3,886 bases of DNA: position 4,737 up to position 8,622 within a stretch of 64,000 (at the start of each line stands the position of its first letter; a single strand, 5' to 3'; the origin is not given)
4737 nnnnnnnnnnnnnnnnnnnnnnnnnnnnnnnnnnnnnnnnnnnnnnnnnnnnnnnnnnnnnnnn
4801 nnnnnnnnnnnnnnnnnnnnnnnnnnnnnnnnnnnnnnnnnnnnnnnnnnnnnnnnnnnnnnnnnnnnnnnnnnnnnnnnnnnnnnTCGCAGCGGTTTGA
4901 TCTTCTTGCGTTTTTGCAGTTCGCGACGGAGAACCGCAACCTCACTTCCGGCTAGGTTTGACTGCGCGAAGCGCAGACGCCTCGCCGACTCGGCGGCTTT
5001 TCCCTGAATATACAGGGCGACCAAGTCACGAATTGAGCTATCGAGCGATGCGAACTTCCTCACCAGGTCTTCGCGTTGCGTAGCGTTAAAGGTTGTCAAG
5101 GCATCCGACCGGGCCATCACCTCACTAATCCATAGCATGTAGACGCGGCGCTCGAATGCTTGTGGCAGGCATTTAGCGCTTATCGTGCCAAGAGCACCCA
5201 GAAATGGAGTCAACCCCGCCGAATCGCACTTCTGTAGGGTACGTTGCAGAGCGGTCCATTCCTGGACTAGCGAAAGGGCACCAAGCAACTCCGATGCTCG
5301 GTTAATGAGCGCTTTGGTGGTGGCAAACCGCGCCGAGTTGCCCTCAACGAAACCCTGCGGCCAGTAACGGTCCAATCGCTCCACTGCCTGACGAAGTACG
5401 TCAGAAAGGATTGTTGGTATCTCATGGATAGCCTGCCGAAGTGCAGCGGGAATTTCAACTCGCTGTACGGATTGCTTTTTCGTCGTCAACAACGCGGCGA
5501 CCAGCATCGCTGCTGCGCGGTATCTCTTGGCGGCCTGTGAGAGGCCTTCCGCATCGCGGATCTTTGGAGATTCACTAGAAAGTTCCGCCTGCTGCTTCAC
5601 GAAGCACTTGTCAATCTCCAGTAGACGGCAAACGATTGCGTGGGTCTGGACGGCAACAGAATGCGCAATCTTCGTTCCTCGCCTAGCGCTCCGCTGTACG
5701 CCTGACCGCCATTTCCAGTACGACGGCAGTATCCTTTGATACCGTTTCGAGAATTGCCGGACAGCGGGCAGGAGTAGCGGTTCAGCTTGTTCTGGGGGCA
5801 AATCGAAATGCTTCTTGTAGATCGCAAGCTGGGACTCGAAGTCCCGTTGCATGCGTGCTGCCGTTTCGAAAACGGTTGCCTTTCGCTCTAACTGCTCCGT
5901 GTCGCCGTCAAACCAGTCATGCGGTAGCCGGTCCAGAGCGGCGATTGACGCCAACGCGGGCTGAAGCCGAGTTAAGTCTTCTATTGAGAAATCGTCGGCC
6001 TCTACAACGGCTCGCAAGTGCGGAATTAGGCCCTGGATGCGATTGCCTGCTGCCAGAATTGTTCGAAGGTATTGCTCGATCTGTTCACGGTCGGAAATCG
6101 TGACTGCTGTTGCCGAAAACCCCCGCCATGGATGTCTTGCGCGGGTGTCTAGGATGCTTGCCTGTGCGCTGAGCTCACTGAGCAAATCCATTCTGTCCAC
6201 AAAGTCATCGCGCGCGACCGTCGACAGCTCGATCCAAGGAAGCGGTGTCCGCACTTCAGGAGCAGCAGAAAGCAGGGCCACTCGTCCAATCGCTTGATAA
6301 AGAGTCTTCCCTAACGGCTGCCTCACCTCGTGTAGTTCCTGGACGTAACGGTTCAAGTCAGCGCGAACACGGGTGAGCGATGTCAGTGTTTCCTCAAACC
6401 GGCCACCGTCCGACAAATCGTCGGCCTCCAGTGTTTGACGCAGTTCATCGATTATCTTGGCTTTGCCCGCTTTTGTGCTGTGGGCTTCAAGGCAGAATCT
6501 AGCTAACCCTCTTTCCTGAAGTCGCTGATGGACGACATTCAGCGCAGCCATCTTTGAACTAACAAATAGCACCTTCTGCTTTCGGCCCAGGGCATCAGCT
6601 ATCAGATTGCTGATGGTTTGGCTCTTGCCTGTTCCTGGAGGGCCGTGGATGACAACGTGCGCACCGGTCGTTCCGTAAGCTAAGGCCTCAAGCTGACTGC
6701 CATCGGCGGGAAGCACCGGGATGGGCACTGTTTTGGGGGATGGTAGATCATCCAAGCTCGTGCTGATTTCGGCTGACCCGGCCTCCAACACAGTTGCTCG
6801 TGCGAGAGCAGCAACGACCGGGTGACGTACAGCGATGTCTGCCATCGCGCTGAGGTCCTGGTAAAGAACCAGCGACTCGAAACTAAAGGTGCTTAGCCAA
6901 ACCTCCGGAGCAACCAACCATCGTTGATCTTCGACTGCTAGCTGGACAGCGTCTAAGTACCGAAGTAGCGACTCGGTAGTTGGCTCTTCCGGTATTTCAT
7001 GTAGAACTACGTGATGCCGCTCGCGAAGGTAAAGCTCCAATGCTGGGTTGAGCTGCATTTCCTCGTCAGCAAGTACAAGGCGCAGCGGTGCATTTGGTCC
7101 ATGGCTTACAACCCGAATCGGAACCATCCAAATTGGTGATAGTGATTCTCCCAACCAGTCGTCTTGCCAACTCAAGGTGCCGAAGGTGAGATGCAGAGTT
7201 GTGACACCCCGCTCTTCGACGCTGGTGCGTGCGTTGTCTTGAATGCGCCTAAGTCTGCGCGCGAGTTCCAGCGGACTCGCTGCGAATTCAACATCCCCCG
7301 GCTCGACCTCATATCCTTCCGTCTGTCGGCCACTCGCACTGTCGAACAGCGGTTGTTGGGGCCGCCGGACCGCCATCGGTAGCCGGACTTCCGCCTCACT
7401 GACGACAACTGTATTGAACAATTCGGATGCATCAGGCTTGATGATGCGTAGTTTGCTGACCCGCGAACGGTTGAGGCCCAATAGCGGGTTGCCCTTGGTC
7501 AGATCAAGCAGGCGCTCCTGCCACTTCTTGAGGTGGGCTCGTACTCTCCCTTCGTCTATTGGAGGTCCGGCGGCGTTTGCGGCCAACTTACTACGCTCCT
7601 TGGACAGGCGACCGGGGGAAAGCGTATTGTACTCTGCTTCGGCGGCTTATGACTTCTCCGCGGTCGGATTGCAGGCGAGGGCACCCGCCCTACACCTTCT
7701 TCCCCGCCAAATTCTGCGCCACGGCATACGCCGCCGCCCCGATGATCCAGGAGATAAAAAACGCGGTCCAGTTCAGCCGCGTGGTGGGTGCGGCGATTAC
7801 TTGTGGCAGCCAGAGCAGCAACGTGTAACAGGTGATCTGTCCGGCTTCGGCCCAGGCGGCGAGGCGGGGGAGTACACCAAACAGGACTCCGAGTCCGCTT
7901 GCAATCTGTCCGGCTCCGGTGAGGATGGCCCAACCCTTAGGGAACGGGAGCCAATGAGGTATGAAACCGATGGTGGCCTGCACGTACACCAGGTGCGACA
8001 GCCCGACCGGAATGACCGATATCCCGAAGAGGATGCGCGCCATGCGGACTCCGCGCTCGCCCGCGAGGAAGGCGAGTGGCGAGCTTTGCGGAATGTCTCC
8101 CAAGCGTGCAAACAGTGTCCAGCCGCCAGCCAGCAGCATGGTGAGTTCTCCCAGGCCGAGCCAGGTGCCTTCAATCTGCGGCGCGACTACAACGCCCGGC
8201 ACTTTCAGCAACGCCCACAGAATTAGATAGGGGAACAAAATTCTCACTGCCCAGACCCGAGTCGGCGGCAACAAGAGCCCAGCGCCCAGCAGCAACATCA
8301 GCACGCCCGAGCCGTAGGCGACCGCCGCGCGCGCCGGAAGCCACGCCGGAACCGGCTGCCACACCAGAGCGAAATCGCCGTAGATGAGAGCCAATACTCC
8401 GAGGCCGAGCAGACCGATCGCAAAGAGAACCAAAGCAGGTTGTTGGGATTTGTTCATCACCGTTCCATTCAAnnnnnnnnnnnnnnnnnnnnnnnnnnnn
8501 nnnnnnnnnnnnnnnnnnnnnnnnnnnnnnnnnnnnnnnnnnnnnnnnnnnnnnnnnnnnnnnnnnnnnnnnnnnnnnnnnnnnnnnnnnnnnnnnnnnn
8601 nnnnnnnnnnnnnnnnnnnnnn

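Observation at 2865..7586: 1573-aa single-gene helicase-nuclease (DUF4011 / SF1 helicase / Vsr-DUF559-like nuclease / DUF3320): best defence-system candidate in the window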

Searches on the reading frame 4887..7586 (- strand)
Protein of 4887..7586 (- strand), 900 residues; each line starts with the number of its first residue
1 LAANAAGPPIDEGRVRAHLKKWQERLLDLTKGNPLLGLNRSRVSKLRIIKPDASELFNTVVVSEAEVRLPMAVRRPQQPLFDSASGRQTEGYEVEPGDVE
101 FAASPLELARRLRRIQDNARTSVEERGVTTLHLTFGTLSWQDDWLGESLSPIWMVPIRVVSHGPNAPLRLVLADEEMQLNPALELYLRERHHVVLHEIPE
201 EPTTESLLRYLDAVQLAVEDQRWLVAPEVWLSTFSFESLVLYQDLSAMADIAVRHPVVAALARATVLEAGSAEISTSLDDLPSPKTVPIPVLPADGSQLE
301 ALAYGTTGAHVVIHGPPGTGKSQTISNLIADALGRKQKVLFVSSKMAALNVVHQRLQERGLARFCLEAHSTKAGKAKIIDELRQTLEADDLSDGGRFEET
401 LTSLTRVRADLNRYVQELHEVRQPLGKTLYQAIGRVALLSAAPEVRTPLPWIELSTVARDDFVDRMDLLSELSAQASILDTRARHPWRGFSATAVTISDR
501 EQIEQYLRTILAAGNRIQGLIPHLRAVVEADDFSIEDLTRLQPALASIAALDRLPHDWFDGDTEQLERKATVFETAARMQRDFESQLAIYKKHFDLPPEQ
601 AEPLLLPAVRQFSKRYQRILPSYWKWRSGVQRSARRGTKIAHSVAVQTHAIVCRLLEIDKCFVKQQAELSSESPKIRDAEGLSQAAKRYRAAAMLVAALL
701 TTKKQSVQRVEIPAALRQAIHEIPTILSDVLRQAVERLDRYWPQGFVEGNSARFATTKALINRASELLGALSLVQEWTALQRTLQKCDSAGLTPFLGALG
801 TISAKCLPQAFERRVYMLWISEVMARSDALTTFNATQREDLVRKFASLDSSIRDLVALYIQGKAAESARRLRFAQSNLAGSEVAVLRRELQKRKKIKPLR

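Call 50: search_protein_representatives(protein=window:4887-7586:-)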
Query: 900 residues. Proteins with E-value up to 0.001 (for the whole library): 10590; up to 1e-10: 7690; up to 1e-30: 4023. The best 150 are listed.
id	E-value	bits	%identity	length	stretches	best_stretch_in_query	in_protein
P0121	2.2e-289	979.0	53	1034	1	1-900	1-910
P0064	3.0e-241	819.8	48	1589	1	6-900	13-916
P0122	7.3e-219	745.7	42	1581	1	10-900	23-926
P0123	9.9e-203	692.4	47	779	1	6-745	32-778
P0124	2.5e-182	624.9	45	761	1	11-679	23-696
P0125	2.0e-173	595.4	42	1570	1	11-900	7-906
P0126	1.9e-163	562.4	39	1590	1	11-900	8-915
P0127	2.4e-162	558.8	45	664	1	6-632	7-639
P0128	2.5e-161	555.4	60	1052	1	449-900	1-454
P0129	1.1e-159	549.9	36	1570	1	12-900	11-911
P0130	1.0e-149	517.0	43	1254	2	11-519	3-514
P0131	8.6e-148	510.6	45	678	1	11-583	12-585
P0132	1.3e-141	490.2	62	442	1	10-387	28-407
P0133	2.7e-140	485.8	34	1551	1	12-900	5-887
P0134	5.0e-136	471.7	36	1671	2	92-900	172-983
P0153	1.8e-86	307.8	35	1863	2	18-587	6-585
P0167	1.7e-82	294.7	31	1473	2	284-900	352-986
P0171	1.3e-81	291.8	33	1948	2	18-584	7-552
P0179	9.4e-80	285.6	37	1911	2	13-499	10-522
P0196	1.4e-77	278.3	31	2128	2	18-585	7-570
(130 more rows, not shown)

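Call 70: search_protein_families(library=ncbifam, proteins=[P0179, P0153, P0171, P0196, P0167], max_evalue=1e-30)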
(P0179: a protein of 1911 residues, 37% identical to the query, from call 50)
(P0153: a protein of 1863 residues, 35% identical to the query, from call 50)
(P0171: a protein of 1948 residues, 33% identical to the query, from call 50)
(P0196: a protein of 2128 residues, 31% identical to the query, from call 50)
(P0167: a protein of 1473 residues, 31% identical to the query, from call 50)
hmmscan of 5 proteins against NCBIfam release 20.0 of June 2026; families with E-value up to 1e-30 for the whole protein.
P0179 (1911 aa): 2 families
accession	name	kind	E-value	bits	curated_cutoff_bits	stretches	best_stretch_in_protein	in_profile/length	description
NF058533.1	antiphage_ProA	equivalog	0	1443.8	1500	2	931-1873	971-1903/1903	anti-phage protein ProA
NF042953.1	Hhe_antiphage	equivalog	1.4e-273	911.2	2000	2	1079-1729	1099-1736/1797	DUF4011 domain-containing anti-phage protein Hhe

P0153 (1863 aa): 2 families
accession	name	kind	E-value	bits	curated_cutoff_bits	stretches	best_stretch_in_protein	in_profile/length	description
NF058533.1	antiphage_ProA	equivalog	0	1475.6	1500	2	912-1829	975-1903/1903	anti-phage protein ProA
NF042953.1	Hhe_antiphage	equivalog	1.7e-282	940.8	2000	1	101-1643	126-1690/1797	DUF4011 domain-containing anti-phage protein Hhe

P0171 (1948 aa): 2 families
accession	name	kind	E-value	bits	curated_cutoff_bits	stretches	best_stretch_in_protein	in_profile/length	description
NF058533.1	antiphage_ProA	equivalog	0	1256.5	1500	2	1066-1945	919-1826/1903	anti-phage protein ProA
NF042953.1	Hhe_antiphage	equivalog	9.6e-255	848.8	2000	2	1251-1838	1100-1689/1797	DUF4011 domain-containing anti-phage protein Hhe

P0196 (2128 aa): 2 families
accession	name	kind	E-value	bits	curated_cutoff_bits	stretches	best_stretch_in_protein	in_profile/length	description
NF058533.1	antiphage_ProA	equivalog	0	1365.8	1500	2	1194-2097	987-1903/1903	anti-phage protein ProA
NF042953.1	Hhe_antiphage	equivalog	3.8e-276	919.7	2000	2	1181-1934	953-1707/1797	DUF4011 domain-containing anti-phage protein Hhe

P0167 (1473 aa): 2 families
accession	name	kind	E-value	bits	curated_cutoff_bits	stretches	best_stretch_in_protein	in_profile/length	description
NF058533.1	antiphage_ProA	equivalog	2.2e-248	827.8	1500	3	359-1253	647-1525/1903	anti-phage protein ProA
NF042953.1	Hhe_antiphage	equivalog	4.6e-163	544.8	2000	2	898-1255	1158-1505/1797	DUF4011 domain-containing anti-phage protein Hhe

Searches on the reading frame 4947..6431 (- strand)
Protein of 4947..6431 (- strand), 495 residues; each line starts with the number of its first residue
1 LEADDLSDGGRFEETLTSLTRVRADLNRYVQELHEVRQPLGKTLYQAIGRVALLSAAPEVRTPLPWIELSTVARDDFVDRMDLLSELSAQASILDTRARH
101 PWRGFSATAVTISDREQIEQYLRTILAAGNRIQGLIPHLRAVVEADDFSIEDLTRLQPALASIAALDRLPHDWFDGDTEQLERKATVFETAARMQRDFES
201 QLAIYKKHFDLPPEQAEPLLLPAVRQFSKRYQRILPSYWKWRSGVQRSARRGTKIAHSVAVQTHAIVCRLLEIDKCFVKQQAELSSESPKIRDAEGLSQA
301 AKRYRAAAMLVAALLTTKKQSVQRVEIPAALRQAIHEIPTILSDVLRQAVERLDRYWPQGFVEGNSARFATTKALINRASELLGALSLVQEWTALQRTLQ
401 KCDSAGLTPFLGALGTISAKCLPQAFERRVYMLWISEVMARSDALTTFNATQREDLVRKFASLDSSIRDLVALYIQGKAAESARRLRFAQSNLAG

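Call 67: search_protein_families(library=pfam, proteins=[window:4947-6431:-], max_evalue=10)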
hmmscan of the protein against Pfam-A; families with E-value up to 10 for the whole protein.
window:4947-6431:- (495 aa): 2 families
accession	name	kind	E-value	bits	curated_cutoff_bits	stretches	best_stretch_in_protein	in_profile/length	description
PF06471.18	CoV_ExoN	-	0.016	14.2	25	1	262-334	269-339/513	Coronavirus proofreading exoribonuclease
PF00512.31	HisKA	-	1.2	9.7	26.9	1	113-137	31-55/66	His Kinase A (phospho-acceptor) domain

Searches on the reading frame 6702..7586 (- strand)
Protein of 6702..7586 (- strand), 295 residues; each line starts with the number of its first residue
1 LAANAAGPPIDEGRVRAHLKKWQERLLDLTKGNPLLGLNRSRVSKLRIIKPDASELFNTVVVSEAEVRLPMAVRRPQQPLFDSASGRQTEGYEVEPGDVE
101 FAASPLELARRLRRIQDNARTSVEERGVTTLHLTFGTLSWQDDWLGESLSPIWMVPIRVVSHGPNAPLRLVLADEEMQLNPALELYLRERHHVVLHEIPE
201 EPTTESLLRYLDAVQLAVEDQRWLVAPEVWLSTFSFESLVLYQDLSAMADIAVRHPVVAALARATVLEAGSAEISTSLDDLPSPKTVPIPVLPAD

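Call 66: search_solved_structures(query=A4, max_evalue=10, show_alignments=2)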
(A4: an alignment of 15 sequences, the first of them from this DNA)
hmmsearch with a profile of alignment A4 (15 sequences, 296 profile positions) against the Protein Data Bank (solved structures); distinct sequences matched with E-value up to 10: 0.

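Call 67: search_protein_families(library=pfam, proteins=[window:6702-7586:-], max_evalue=10)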
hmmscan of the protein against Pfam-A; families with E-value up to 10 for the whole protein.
window:6702-7586:- (295 aa): 3 families
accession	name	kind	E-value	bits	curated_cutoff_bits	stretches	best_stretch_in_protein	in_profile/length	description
PF13195.11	DUF4011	-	2.6e-25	89.7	22.2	1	25-187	1-158/158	Protein of unknown function (DUF4011)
PF25055.1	DUF7792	-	0.025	15.2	27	1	166-225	57-116/120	Domain of unknown function (DUF7792)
PF19384.4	DUF5959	-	0.091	13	26.5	1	17-67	54-104/134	Family of unknown function (DUF5959)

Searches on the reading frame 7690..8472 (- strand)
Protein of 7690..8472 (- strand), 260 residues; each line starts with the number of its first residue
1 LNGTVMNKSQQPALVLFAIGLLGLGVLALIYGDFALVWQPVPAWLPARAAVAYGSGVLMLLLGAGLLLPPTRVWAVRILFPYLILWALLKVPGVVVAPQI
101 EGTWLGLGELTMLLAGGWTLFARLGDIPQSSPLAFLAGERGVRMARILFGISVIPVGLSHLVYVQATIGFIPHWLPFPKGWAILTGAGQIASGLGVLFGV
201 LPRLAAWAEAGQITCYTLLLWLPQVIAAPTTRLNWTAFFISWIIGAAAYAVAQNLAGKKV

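Call 15: search_protein_families(library=pfam, proteins=[window:7690-8472:-], max_evalue=0.001)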
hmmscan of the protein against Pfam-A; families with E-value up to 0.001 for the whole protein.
window:7690-8472:- (260 aa): 1 family
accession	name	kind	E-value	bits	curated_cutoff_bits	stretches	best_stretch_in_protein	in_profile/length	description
PF07681.17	DoxX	-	6.3e-07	30.4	23.6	1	144-213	4-76/85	DoxX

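Call 86: search_protein_families(library=ncbifam, proteins=[window:7690-8472:-], max_evalue=10)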
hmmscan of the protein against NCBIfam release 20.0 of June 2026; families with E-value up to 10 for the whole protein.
window:7690-8472:- (260 aa): 0 families

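Call 91: find_homologous_proteins(query=window:7690-8472:-, max_evalue=1e-20)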
Query window:7690-8472:- (260 aa): 2475 proteins with E <= 1e-20 among 8000 candidates; the best 120 are listed.
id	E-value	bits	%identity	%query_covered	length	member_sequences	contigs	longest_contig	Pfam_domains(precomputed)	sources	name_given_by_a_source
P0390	4.0e-157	540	100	98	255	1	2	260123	PF07681.18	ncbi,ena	-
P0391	1.7e-139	482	87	97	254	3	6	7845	PF07681.18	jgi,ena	jgi:uncharacterized membrane protein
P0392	1.6e-137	476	87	98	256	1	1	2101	PF07681.18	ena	-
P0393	1.6e-135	469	84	98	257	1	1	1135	PF07681.18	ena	-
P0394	1.6e-133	462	84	98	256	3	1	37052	PF07681.18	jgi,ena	-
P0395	8.9e-133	460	82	98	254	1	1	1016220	-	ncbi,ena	-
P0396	3.9e-132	458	81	99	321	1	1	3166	PF07681.18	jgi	jgi:uncharacterized membrane protein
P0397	3.0e-129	449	83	98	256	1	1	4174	-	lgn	-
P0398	4.1e-129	448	82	97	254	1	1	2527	PF07681.18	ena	-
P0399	5.7e-129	448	82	97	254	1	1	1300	PF07681.18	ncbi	-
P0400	9.6e-128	444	81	98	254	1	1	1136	-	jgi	jgi:uncharacterized membrane protein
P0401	9.9e-128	444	79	97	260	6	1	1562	PF07681.18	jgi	-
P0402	1.6e-127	443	78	98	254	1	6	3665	-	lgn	-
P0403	1.5e-126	440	79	98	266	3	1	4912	-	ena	-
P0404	4.4e-126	438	78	97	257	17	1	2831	PF07681.18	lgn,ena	-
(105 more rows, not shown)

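Call 92: find_encoding_contigs(protein=P0390, flank=10000, max_places=4)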
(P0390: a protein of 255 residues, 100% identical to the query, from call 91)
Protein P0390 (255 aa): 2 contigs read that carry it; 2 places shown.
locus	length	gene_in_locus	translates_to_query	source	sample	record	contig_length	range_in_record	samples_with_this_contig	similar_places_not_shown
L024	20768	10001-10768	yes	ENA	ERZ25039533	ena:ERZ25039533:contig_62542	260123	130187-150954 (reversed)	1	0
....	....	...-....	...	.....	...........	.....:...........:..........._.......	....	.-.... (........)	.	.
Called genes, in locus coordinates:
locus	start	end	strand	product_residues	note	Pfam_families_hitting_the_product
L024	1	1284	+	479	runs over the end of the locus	PF01487:DHquinase_I, PF08501:Shikimate_dh_N, PF01488:Shikimate_DH, PF18317:SDH_C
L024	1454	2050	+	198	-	-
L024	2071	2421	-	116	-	-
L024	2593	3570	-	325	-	PF01479:S4, PF00849:PseudoU_synth_2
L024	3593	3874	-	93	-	-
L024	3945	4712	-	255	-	PF01790:LGT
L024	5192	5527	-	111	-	PF05164:ZapA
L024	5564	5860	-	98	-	PF13870:CCDC113_CCDC96_CC (weak)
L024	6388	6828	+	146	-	-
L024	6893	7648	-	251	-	PF01590:GAF, PF13185:GAF_2, PF13492:GAF_3, PF03861:ANTAR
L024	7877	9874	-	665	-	PF02129:Peptidase_S15, PF08530:PepX_C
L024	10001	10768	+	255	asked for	PF07681:DoxX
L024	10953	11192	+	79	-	-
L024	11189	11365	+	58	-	-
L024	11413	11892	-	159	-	-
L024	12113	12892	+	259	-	-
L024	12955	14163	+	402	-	PF17785:PUA_3, PF10672:Methyltrans_SAM, PF05175:MTS (weak), PF09445:Methyltransf_15 (faint), PF13847:Methyltransf_31 (weak), PF13649:Methyltransf_25 (weak)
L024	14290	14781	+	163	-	PF00011:HSP20, PF17886:ArsA_HSP20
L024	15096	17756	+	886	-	PF02861:Clp_N, PF23569:NBD_SMAX1, PF00004:AAA, PF17871:AAA_lid_9, PF00004:AAA, PF07724:AAA_2, PF07728:AAA_5, PF10431:ClpB_D2-small, +9 more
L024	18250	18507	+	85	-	-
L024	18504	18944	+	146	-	PF01850:PIN, PF13470:PIN_3 (faint)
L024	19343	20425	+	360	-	PF01447:Peptidase_M4, PF02868:Peptidase_M4_C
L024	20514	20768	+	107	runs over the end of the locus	PF20242:Emfourin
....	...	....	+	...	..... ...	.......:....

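Call 95: search_protein_families(library=padloc, proteins=[L024:10953-11192:+, L024:11189-11365:+, L024:11413-11892:-, L024:12113-12892:+], max_evalue=1)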
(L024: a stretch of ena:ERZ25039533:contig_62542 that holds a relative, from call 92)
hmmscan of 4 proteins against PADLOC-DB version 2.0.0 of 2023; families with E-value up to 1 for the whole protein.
L024:10953-11192:+ (79 aa): 0 families

L024:11189-11365:+ (58 aa): 0 families

L024:11413-11892:- (159 aa): 0 families

L024:12113-12892:+ (259 aa): 0 families

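Call 96: search_protein_families(library=pfam, proteins=[L024:10953-11192:+, L024:11189-11365:+, L024:11413-11892:-, L024:12113-12892:+], max_evalue=1)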
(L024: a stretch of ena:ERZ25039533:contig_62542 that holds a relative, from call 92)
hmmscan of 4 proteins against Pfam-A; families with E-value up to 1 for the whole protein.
L024:10953-11192:+ (79 aa): 0 families

L024:11189-11365:+ (58 aa): 2 families
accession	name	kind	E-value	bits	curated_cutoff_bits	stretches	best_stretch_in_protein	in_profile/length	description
PF05016.21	ParE_toxin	-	0.00086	20.3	23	1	5-41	2-37/89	ParE toxin of type II toxin-antitoxin system, parDE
PF18105.7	PGM1_C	-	0.11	12.5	22.5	1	3-32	20-50/54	PGM1 C-terminal domain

L024:11413-11892:- (159 aa): 0 families

L024:12113-12892:+ (259 aa): 0 families
